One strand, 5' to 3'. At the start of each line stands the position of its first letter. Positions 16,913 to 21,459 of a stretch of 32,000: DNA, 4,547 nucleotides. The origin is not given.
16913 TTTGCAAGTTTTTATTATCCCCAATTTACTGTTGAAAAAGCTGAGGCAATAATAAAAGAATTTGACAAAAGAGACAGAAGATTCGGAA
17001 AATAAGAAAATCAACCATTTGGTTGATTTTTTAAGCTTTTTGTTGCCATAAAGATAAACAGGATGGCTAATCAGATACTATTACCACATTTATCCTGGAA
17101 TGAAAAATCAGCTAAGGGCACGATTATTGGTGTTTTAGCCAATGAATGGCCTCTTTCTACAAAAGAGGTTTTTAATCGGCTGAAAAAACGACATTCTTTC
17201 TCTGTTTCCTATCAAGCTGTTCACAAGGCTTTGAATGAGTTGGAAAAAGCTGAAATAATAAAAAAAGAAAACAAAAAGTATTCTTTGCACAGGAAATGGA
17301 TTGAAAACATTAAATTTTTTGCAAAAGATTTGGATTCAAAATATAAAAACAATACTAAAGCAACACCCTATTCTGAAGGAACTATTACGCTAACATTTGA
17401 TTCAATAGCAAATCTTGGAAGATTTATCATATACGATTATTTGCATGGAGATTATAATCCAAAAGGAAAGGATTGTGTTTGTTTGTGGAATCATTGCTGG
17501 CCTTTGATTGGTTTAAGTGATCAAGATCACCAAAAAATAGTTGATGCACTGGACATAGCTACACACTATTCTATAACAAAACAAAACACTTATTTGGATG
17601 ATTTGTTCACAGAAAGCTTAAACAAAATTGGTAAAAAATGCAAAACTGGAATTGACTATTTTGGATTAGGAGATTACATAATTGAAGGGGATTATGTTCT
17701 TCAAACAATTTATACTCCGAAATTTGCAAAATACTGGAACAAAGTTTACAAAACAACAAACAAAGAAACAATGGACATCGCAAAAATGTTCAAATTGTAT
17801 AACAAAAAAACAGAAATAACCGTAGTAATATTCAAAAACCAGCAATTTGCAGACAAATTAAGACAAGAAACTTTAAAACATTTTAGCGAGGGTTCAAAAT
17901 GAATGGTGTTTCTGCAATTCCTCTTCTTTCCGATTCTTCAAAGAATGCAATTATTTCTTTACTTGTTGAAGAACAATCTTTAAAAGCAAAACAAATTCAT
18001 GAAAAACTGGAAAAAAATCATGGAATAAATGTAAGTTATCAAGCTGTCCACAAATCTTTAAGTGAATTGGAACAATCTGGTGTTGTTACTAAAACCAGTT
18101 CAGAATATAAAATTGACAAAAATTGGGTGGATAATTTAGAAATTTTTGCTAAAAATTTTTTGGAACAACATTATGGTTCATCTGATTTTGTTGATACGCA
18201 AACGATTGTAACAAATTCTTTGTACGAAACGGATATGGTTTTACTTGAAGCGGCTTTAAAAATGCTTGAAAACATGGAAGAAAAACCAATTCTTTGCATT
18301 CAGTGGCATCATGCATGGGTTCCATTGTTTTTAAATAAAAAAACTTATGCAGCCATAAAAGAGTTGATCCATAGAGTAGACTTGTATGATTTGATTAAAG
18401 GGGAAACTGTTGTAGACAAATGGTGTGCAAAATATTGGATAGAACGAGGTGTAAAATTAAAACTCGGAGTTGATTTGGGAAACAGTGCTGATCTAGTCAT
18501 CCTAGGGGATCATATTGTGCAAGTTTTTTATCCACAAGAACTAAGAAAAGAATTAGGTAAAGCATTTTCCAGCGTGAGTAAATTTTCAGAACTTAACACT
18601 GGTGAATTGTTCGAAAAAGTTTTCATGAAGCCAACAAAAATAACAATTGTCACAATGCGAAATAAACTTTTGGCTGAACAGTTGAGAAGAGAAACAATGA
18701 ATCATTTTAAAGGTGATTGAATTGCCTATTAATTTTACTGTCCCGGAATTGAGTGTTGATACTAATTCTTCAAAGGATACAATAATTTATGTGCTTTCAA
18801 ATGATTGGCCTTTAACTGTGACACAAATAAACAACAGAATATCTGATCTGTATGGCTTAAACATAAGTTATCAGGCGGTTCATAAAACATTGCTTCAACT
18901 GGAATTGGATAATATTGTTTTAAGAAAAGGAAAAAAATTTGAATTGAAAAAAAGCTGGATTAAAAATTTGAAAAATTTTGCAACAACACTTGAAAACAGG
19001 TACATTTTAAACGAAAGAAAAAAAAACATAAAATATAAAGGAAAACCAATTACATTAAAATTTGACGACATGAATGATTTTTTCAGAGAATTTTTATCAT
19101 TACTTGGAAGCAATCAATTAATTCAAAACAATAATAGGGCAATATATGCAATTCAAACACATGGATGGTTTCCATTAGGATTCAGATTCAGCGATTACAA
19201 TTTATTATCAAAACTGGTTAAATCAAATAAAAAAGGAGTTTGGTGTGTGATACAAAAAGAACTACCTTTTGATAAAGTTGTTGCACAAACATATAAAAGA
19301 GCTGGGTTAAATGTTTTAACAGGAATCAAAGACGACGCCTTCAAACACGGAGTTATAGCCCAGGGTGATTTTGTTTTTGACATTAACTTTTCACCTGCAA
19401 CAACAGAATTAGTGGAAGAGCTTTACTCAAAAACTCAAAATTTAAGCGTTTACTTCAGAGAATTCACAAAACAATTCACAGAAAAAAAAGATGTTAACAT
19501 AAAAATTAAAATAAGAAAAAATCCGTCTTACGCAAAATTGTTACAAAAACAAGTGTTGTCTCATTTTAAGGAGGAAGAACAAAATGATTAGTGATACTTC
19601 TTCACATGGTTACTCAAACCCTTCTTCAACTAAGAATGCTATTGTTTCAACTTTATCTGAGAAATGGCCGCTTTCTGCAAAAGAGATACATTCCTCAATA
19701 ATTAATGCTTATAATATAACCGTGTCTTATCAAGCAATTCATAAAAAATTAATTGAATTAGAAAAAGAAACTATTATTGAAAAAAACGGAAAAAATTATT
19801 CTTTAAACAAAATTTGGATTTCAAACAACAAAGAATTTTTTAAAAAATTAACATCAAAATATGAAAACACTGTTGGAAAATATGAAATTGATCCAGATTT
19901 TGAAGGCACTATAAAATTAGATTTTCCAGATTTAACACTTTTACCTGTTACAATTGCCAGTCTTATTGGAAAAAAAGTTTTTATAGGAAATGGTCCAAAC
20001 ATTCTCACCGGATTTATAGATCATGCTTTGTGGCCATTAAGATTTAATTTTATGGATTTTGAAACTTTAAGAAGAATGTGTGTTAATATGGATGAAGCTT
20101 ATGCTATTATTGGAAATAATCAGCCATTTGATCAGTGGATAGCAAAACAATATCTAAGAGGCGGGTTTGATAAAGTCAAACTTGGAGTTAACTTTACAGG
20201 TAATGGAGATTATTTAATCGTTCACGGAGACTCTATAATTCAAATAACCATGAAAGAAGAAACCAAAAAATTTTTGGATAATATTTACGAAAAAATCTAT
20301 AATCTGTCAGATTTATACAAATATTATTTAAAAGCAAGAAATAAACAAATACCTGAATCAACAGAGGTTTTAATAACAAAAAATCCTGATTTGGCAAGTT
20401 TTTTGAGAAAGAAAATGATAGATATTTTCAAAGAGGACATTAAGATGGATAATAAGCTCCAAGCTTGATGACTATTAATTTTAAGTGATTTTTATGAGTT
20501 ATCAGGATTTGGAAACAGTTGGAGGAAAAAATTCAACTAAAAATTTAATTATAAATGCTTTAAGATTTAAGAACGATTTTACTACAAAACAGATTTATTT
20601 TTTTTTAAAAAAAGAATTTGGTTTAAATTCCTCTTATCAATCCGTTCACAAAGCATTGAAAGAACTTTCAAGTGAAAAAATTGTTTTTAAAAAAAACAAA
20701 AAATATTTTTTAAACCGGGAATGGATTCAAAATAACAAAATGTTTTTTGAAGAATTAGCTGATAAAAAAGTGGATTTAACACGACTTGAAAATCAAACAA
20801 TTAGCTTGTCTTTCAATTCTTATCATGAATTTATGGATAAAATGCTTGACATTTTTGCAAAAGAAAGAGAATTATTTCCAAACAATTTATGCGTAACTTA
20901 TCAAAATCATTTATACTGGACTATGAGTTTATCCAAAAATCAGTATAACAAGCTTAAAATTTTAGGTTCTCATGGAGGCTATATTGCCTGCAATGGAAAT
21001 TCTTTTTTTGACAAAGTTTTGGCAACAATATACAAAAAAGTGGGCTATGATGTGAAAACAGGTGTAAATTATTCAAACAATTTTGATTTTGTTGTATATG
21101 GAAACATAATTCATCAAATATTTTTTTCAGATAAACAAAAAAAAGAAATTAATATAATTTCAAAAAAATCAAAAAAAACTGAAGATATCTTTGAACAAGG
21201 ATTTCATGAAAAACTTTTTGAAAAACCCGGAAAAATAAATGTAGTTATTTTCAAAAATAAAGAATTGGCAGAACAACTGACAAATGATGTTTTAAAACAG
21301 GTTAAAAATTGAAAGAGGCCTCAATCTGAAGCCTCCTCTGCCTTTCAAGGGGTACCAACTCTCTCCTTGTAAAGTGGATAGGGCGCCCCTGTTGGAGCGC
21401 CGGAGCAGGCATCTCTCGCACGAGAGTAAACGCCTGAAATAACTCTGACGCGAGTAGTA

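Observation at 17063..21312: Operon of five deeply diverged tandem paralogs: winged helix fused to an unrecognised ~190-aa domain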

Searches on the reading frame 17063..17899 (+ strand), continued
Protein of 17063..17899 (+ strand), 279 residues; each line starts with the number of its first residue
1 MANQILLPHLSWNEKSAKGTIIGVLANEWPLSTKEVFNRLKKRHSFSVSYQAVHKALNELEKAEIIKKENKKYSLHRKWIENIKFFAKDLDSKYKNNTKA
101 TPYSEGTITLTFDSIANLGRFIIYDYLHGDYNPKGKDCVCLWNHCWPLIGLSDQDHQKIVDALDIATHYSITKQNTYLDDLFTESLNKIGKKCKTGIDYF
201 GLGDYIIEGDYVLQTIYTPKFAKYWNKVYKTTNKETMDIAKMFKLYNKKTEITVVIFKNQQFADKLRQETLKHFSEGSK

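Call 70: fold_search(model_id=the predicted structure, library=pdb)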
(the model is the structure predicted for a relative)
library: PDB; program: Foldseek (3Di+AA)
matches with E <= 10: 1049; with E <= 0.001: 22
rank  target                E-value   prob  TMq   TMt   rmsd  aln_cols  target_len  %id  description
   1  9fhk_A                2.6e-10  1.00  0.26  0.33  14.9       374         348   11  Structure of the F13 protein of Vaccinia virus (P21 crystal form) (released 2025-03-12)
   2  9fhk_B                1.4e-09  1.00  0.26  0.33  15.0       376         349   11  Structure of the F13 protein of Vaccinia virus (P21 crystal form) (released 2025-03-12)
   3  2o8r_B                3.5e-09  1.00  0.29  0.23  13.2       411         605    9  Crystal Structure of Polyphosphate Kinase from Porphyromonas Gingivalis (released 2006-12-19)
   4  9fhs                  4.5e-09  1.00  0.25  0.30  14.7       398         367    9  Structure of the F13 protein of Vaccinia virus (F432 crystal form) (released 2025-03-12)
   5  2o8r_A                5.4e-09  1.00  0.28  0.21  13.5       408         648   10  Crystal Structure of Polyphosphate Kinase from Porphyromonas Gingivalis (released 2006-12-19)
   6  9fj0                  5.4e-08  1.00  0.24  0.29  15.2       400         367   10  Structure of the F13 protein (mutant G277C) of Vaccinia virus (released 2025-03-12)
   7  5bpi_C                8.4e-07  1.00  0.20  0.32  14.1       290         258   11  Structure of TrmBL2, an archaeal chromatin protein, shows a novel mode of DNA binding. (released 2015-09-02)
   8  5bqt_A                4.2e-06  1.00  0.22  0.36  21.1       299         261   12  Structure of TrmBL2, an archaeal chromatin protein, shows a novel mode of DNA binding. (released 2015-09-02)
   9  5nwa_A                2.1e-05  0.97  0.20  0.21  16.0       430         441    9  Crystal structure of the complex of Tdp1 with duplex DNA (released 2018-01-10)
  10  8ctq                  1.4e-04  0.94  0.21  0.21  15.4       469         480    6  Crystal structure of engineered phospholipase D mutant superPLD 2-48 (released 2023-04-26)
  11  9b3b_B                1.4e-04  0.85  0.19  0.20  16.6       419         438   10  Structure of TDP1 complexed with compound IB09 (released 2024-09-25)
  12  6ehi_B                2.0e-04  1.00  0.24  0.60   4.8       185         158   12  NucT from Helicobacter pylori (released 2018-01-17)
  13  7clg_B                2.3e-04  0.97  0.23  0.14  20.2       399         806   10  Crystal structure of the ATP-dependent restriction endonuclease SauUSI (released 2021-01-20)
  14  8ctp                  2.8e-04  0.85  0.20  0.20  17.5       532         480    6  Crystal structure of engineered phospholipase D mutant superPLD 2-23 (released 2023-04-26)
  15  2ymb_C                3.8e-04  0.99  0.20  0.34  10.7       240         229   10  Structures of MITD1 (released 2012-10-24)
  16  6ehi_A                4.0e-04  1.00  0.22  0.55   5.9       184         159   12  NucT from Helicobacter pylori (released 2018-01-17)
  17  4ggk                  4.0e-04  1.00  0.22  0.52   6.5       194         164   11  Crystal structure of Zucchini from mouse (mZuc / PLD6 / MitoPLD) bound to tungstate (released 2012-10-10)
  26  6ehi_D                1.5e-03  1.00  0.22  0.55   5.7       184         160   11  NucT from Helicobacter pylori (released 2018-01-17)
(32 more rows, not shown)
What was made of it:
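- On PLD superfamily: F13, PPK and Tdp1 match the two-C-domain fusion at E down to 2.6e-10 (call 70).
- Closest known: Single-HKD PLD nucleases. Same: The natural wHTH-C-C fusions match two-lobed PLD proteins at E=2.6e-10 (call 70).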

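Call 77: find_encoding_contigs(protein=P0001, flank=1000, max_places=2)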
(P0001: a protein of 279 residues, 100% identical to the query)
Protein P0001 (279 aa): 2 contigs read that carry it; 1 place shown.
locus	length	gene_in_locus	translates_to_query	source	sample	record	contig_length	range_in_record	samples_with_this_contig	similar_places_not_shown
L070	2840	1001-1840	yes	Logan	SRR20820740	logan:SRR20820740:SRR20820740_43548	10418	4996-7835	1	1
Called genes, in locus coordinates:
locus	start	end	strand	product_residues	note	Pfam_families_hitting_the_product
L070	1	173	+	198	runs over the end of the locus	PF01966:HD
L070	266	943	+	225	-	PF01255:Prenyltransf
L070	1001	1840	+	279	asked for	-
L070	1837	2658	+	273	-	-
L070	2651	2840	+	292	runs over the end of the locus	-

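Call 78: list_cluster_members(proteins=[window:17063-17899:+, window:17899-18717:+, window:18713-19588:+, window:19584-20465:+, window:20485-21309:+])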
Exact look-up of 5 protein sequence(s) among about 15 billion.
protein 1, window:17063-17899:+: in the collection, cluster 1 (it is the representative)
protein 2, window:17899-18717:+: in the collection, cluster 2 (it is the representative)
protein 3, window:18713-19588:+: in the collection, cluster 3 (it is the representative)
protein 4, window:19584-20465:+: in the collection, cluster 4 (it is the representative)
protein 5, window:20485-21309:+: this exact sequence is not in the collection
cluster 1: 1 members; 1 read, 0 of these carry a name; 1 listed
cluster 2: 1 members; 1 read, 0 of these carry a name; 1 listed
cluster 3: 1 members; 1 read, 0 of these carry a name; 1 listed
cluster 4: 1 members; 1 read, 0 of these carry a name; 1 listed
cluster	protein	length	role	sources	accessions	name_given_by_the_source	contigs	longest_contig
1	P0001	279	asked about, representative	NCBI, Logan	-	-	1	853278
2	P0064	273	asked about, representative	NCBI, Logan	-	-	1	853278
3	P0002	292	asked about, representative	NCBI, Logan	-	-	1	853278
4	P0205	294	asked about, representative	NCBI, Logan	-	-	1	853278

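Call 80: search_protein_families(library=padloc, proteins=[window:17063-17899:+], max_evalue=0.01)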
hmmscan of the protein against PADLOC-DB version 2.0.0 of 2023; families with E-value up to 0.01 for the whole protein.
window:17063-17899:+ (279 aa): 0 families

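Call 81: search_protein_families(library=phrogs, proteins=[window:17063-17899:+], max_evalue=0.01)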
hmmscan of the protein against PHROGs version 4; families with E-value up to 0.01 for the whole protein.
window:17063-17899:+ (279 aa): 0 families

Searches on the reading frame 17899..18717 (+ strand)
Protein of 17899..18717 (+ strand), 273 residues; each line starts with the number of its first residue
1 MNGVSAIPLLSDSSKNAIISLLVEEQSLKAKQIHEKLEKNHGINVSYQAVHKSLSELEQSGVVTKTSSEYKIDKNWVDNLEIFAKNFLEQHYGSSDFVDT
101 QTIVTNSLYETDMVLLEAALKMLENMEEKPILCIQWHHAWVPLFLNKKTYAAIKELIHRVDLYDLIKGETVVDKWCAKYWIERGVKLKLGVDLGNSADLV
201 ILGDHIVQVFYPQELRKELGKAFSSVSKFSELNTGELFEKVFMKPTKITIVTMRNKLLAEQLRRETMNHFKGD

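Call 4: search_protein_families(library=pfam, proteins=[window:17899-18717:+], max_evalue=1)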
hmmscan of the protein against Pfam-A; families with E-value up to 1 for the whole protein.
window:17899-18717:+ (273 aa): 18 families
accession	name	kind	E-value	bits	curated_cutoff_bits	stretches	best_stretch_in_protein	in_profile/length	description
PF01475.25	FUR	-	0.00089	19.8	23.1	1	15-69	10-65/121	Ferric uptake regulator family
PF01978.25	TrmB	-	0.0043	17.3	25.6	1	22-71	17-60/68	Sugar-specific transcriptional regulator TrmB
PF13565.12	HTH_32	-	0.005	17.8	33.7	1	10-53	29-72/73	Homeodomain-like domain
PF08461.16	HTH_12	-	0.0087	16.4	21.4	1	17-67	2-52/66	Ribonuclease R winged-helix domain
PF03849.19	Tfb2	-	0.014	14.8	34.5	1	9-87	27-105/358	Transcription factor Tfb2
PF03965.22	Penicillinase_R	-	0.024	15.4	22.6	1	17-67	7-55/115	Penicillinase repressor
PF08416.19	PTB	-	0.032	14.7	27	1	37-111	12-84/131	Phosphotyrosine-binding domain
PF10826.14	DUF2551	-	0.047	14.4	23.4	1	15-50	13-46/83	Protein of unknown function (DUF2551)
PF03551.20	PadR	-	0.064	13.7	27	1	20-69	3-53/75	Transcriptional regulator PadR-like family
PF23526.1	AprA_N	-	0.074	13.7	27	1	2-42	10-50/67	AprA N-terminal domain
PF08279.18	HTH_11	-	0.099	13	25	1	16-62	3-44/55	HTH domain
PF23159.1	WH_Rok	-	0.13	12.9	27.6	1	16-46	3-34/58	Repressor Rok winged helix domain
PF21128.4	MCM4_WHD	-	0.14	12.7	24.4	1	15-66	11-65/75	MCM4, winged helix domain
PF25213.1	HVO_A0261_N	-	0.17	12.2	35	1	42-72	33-63/86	HVO_A0261 N-terminal domain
PF13412.12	HTH_24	-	0.18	11.9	21.9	1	43-64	27-48/48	Winged helix-turn-helix DNA-binding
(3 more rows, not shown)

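Call 33: search_protein_families(library=ncbifam, proteins=[window:17899-18717:+], max_evalue=1)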
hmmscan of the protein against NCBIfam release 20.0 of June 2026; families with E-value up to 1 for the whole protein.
window:17899-18717:+ (273 aa): 8 families
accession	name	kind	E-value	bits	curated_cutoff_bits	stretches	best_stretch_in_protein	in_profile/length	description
NF004170.0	PRK05638.1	equivalog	0.0015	17.1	421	1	13-68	371-421/442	threonine synthase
NF033545.0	transpos_IS630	equivalog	0.0023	17.4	100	1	10-82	56-125/299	IS630 family transposase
NF050184.1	VpaChn25_0724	subfamily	0.011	15.9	65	1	18-67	7-57/88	VpaChn25_0724 family phage protein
NF033788.1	HTH_metalloreg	subfamily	0.049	13.5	55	1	9-65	7-57/77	metalloregulator ArsR/SmtB family transcription factor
TIGR02702.1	SufR_cyano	equivalog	0.054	13.2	178.8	1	14-67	2-49/208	iron-sulfur cluster biosynthesis transcriptional regulator SufR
NF007720.0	PRK10411.1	equivalog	0.075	12.3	259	1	14-83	5-69/243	L-fucose operon activator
NF053606.1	Sta1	subfamily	0.096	12.8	80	1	16-70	23-71/100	Sta1 family transcriptional regulator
NF033577.2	transpos_IS481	equivalog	0.11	12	224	1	11-64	60-112/284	IS481 family transposase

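Call 71: search_dna_similar(query=window:17899-18717:+, collection=plasmids, mode=protein, max_evalue=1, max_rows=15)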
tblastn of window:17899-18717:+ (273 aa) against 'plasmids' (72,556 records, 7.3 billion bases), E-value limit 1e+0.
No match.

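Call 80: search_protein_families(library=padloc, proteins=[window:17899-18717:+], max_evalue=0.01)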
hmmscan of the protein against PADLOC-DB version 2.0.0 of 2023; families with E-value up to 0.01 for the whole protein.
window:17899-18717:+ (273 aa): 3 families
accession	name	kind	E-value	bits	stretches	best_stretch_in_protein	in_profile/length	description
PDLC01438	Csa3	-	3.4e-06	25.3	1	9-79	144-208/305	"CAS-I,CAS-II,CAS-III,CAS-IV,CAS-V,CAS-VI; associated_signaling"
PDLC01879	CARF3--CARF_TM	-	8.1e-05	20.4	1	8-72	149-209/222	-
PDLC01720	Csa3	-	0.0011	17.6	1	7-76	19-83/118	Csa3_1_CAS-I-II-III-IV-V-VI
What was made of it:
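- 17899..18720 (+): Paralog 2 (273 aa). Belongs to the largest subfamily (20 members). Its type of C-domain is the one found as the extra, wHTH-less unit in natural fusions. The wHTH resembles the Csa3 wHTH (PADLOC E=3.4e-6, call 80).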

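Call 81: search_protein_families(library=phrogs, proteins=[window:17899-18717:+], max_evalue=0.01)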
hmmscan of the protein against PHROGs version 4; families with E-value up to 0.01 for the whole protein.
window:17899-18717:+ (273 aa): 0 families

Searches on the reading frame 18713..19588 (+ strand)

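Call 4: search_protein_families(library=pfam, proteins=[window:18713-19588:+], max_evalue=1)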
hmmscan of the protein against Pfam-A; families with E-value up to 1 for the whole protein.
window:18713-19588:+ (292 aa): 1 family
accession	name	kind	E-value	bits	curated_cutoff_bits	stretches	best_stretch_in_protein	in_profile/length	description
PF14213.11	DUF4325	-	0.12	12.5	23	0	97-128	4-34/64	STAS-like domain of unknown function (DUF4325)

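Call 33: search_protein_families(library=ncbifam, proteins=[window:18713-19588:+], max_evalue=1)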
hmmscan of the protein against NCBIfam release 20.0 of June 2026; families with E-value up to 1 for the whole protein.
window:18713-19588:+ (292 aa): 2 families
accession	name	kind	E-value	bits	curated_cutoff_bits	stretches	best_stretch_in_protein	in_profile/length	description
TIGR02072.1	BioC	equivalog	0.045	13.5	184.95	1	77-140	142-207/244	malonyl-ACP O-methyltransferase BioC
TIGR02931.1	anfK_nitrog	equivalog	0.11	11.2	853.85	1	136-200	359-423/461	Fe-only nitrogenase subunit beta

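Call 80: search_protein_families(library=padloc, proteins=[window:18713-19588:+], max_evalue=0.01)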
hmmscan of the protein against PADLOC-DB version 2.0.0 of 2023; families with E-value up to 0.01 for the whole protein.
window:18713-19588:+ (292 aa): 0 families

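Call 81: search_protein_families(library=phrogs, proteins=[window:18713-19588:+], max_evalue=0.01)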
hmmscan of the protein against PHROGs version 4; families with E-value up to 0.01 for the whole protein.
window:18713-19588:+ (292 aa): 0 families

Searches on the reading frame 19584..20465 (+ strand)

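Call 4: search_protein_families(library=pfam, proteins=[window:19584-20465:+], max_evalue=1)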
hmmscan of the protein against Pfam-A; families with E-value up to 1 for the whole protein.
window:19584-20465:+ (294 aa): 2 families
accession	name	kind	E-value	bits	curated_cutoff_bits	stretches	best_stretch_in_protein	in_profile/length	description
PF08461.16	HTH_12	-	0.048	14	21.4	1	20-71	3-54/66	Ribonuclease R winged-helix domain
PF04784.19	DUF547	-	0.39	11.1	27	1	31-77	5-57/125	Protein of unknown function, DUF547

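Call 33: search_protein_families(library=ncbifam, proteins=[window:19584-20465:+], max_evalue=1)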
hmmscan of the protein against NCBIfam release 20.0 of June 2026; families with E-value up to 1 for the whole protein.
window:19584-20465:+ (294 aa): 2 families
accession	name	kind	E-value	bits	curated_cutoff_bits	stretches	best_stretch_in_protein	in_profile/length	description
NF004170.0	PRK05638.1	equivalog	0.0072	14.9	421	1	10-68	367-419/442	threonine synthase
TIGR02702.1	SufR_cyano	equivalog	0.093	12.4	178.8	1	15-69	1-49/208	iron-sulfur cluster biosynthesis transcriptional regulator SufR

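Call 80: search_protein_families(library=padloc, proteins=[window:19584-20465:+], max_evalue=0.01)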
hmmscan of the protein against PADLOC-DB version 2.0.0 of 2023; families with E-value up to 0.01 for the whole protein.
window:19584-20465:+ (294 aa): 0 families

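Call 81: search_protein_families(library=phrogs, proteins=[window:19584-20465:+], max_evalue=0.01)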
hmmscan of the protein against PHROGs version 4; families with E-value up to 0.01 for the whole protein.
window:19584-20465:+ (294 aa): 0 families

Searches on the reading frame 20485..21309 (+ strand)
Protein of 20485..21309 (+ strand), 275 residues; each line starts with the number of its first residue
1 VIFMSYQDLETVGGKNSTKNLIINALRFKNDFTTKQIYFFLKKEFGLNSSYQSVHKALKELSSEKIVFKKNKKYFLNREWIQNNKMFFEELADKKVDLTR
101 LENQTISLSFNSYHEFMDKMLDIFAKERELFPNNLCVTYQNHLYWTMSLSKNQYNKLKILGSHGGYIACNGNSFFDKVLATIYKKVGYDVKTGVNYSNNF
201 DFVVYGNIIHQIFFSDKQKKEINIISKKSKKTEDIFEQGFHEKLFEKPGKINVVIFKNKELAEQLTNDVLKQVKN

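Call 4: search_protein_families(library=pfam, proteins=[window:20485-21309:+], max_evalue=1)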
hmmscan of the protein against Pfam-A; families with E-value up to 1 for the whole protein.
window:20485-21309:+ (275 aa): 1 family
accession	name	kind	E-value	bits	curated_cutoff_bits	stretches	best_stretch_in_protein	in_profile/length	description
PF14828.11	Amnionless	-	0.0017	17.7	30.4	1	195-274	242-312/442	Amnionless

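Call 33: search_protein_families(library=ncbifam, proteins=[window:20485-21309:+], max_evalue=1)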
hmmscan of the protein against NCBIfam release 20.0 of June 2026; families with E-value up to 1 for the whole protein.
window:20485-21309:+ (275 aa): 0 families

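Call 80: search_protein_families(library=padloc, proteins=[window:20485-21309:+], max_evalue=0.01)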
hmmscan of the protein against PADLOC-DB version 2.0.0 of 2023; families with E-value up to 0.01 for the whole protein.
window:20485-21309:+ (275 aa): 1 family
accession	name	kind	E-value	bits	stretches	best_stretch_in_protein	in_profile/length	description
PDLC03928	PsyrT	-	0.0023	14.3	1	46-102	388-445/689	-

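Call 81: search_protein_families(library=phrogs, proteins=[window:20485-21309:+], max_evalue=0.01)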
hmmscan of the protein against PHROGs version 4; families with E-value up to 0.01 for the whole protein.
window:20485-21309:+ (275 aa): 0 families
